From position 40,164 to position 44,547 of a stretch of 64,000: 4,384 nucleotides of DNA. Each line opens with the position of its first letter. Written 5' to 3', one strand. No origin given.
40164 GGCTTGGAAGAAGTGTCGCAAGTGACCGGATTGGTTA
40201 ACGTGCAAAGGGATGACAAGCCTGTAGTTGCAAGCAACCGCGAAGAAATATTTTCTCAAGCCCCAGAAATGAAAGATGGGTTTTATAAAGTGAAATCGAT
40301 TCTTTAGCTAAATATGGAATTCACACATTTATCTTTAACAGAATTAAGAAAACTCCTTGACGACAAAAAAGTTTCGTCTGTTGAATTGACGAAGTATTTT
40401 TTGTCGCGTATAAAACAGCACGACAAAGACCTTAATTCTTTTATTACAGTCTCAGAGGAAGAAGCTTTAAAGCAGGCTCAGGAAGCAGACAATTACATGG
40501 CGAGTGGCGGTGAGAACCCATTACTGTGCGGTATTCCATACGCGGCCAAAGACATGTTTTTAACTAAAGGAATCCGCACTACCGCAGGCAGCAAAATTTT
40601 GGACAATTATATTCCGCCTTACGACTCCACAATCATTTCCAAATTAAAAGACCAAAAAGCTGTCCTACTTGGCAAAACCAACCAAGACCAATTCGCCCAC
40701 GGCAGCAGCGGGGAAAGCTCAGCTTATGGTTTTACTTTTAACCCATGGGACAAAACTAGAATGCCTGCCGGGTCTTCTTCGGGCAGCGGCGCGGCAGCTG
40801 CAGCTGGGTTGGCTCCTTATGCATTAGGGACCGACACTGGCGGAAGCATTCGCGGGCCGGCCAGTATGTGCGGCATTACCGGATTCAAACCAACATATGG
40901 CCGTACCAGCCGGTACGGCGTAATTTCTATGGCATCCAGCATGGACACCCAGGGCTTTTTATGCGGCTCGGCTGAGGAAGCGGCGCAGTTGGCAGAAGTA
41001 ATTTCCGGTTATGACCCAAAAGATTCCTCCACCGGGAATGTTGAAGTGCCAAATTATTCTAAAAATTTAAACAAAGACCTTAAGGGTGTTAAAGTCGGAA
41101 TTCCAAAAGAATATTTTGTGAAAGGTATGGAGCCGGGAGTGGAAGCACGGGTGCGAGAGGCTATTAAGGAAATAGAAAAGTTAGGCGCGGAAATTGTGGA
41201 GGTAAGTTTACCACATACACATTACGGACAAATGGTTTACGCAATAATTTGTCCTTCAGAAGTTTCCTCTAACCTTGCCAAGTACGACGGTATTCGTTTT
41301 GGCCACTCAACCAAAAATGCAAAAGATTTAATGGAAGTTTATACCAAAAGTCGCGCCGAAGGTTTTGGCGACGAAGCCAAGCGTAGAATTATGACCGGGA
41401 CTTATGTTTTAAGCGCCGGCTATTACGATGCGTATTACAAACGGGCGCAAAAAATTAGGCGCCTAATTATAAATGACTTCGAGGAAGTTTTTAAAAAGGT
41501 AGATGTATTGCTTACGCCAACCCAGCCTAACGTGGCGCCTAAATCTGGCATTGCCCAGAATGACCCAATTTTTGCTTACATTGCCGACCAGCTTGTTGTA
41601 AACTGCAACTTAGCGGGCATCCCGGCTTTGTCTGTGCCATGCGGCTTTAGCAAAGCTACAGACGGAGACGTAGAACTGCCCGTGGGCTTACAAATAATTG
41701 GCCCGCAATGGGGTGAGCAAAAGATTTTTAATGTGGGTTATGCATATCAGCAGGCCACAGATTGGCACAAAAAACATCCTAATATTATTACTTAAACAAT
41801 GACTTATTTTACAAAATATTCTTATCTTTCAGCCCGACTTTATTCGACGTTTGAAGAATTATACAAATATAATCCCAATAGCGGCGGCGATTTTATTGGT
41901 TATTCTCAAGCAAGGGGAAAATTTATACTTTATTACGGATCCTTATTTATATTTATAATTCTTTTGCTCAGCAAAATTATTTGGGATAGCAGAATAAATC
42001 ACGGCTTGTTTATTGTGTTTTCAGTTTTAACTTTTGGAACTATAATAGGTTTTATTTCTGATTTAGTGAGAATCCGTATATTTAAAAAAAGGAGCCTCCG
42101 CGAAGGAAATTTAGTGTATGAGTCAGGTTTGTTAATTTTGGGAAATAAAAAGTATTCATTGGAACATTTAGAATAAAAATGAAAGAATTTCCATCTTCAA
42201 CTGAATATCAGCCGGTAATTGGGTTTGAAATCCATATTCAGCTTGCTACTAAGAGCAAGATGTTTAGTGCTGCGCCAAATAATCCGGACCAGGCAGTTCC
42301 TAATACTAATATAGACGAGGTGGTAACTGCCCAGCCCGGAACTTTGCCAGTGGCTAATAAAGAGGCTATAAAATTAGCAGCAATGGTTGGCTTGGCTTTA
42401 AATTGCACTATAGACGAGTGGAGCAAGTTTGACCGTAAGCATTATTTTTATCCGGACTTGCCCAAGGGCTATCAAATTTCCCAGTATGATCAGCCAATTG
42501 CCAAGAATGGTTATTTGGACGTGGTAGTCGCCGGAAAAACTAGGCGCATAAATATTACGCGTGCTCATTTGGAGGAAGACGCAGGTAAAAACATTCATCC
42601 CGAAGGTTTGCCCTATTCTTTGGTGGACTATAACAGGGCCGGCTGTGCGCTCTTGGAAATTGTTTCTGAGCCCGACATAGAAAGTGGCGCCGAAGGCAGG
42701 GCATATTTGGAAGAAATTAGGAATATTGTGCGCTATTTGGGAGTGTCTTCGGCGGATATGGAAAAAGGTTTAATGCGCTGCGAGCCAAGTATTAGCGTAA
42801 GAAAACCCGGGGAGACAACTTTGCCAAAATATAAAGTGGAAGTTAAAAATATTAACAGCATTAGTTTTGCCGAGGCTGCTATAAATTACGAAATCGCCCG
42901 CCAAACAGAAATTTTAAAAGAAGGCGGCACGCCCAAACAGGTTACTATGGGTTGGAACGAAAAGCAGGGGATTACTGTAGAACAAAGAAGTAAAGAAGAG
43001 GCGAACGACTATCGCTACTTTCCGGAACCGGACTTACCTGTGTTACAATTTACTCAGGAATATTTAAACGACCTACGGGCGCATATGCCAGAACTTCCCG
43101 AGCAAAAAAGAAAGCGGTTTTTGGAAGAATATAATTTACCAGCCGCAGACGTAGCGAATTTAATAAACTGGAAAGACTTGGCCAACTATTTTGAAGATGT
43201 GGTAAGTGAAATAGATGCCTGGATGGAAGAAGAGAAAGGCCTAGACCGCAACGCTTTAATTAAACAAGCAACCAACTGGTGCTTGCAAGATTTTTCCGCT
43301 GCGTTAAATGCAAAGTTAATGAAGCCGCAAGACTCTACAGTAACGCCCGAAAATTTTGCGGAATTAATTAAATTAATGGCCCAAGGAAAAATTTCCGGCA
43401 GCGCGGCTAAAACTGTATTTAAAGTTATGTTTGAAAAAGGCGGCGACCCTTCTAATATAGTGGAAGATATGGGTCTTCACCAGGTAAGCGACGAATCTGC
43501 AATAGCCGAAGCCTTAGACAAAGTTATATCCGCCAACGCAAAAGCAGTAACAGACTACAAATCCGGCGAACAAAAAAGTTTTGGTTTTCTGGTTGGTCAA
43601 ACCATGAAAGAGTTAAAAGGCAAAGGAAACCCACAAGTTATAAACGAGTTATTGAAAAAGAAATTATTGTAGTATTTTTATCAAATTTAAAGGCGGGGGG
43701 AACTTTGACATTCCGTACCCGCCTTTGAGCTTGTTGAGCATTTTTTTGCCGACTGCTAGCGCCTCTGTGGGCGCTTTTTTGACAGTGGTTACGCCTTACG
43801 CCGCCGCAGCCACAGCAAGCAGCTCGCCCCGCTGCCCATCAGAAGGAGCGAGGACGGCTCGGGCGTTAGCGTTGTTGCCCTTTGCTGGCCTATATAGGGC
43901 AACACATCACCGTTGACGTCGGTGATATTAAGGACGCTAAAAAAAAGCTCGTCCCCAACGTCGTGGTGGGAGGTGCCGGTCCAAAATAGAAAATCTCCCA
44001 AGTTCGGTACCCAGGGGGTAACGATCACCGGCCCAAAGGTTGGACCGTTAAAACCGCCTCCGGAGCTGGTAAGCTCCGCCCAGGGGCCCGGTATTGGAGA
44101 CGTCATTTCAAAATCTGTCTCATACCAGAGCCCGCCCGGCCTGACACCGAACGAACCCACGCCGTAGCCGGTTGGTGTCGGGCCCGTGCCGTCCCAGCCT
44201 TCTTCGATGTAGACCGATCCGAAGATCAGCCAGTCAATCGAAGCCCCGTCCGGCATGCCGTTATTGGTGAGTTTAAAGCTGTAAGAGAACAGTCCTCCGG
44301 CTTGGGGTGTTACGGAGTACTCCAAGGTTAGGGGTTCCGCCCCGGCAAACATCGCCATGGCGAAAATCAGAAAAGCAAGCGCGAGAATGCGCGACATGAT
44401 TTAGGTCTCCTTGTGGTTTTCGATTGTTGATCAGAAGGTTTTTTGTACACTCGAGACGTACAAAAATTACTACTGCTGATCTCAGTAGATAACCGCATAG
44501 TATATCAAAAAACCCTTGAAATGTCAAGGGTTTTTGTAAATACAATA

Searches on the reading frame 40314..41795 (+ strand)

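Call 84: search_protein_families(library=pfam, proteins=[window:40314-41795:+], max_evalue=0.00001)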
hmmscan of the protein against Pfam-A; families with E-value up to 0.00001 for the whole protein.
window:40314-41795:+ (493 aa): 1 family
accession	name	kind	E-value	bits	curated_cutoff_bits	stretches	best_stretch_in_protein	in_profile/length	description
PF01425.27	Amidase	-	1.6e-145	486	27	1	24-471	1-444/445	Amidase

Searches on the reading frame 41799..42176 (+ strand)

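Call 28: search_protein_families(library=pfam, proteins=[window:41799-42176:+], max_evalue=1)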
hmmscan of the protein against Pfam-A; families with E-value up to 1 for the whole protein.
window:41799-42176:+ (125 aa): 2 families
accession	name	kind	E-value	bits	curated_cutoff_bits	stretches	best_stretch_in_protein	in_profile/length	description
PF19942.4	DUF6404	-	0.15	12.9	27.6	1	42-100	50-109/115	Family of unknown function (DUF6404)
PF10981.13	DUF2788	-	0.15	12.5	25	1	47-86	3-42/51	Protein of unknown function (DUF2788)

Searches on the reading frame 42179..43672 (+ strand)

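Call 84: search_protein_families(library=pfam, proteins=[window:42179-43672:+], max_evalue=0.00001)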
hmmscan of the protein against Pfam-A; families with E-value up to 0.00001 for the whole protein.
window:42179-43672:+ (497 aa): 2 families
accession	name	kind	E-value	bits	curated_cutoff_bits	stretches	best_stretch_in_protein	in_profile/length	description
PF02934.20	GatB_N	-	8.3e-110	366.8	23.4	1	13-296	2-276/277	GatB/GatE catalytic domain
PF02637.23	GatB_Yqey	-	6.2e-47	159.6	27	1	361-496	13-148/148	GatB domain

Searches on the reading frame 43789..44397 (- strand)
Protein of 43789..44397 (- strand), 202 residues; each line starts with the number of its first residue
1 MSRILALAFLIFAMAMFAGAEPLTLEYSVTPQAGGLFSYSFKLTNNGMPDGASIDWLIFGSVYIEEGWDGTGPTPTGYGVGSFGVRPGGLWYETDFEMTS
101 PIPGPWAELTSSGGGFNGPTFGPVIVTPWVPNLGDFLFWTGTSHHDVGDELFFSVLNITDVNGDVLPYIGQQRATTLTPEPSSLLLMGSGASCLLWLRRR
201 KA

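Call 28: search_protein_families(library=pfam, proteins=[window:43789-44397:-], max_evalue=1)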
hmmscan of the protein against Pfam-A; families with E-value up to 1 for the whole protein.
window:43789-44397:- (202 aa): 1 family
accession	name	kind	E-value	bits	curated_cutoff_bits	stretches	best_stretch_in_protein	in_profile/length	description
PF07589.16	PEP-CTERM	-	1.6e-05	25.2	20.7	1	178-200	2-24/24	PEP-CTERM motif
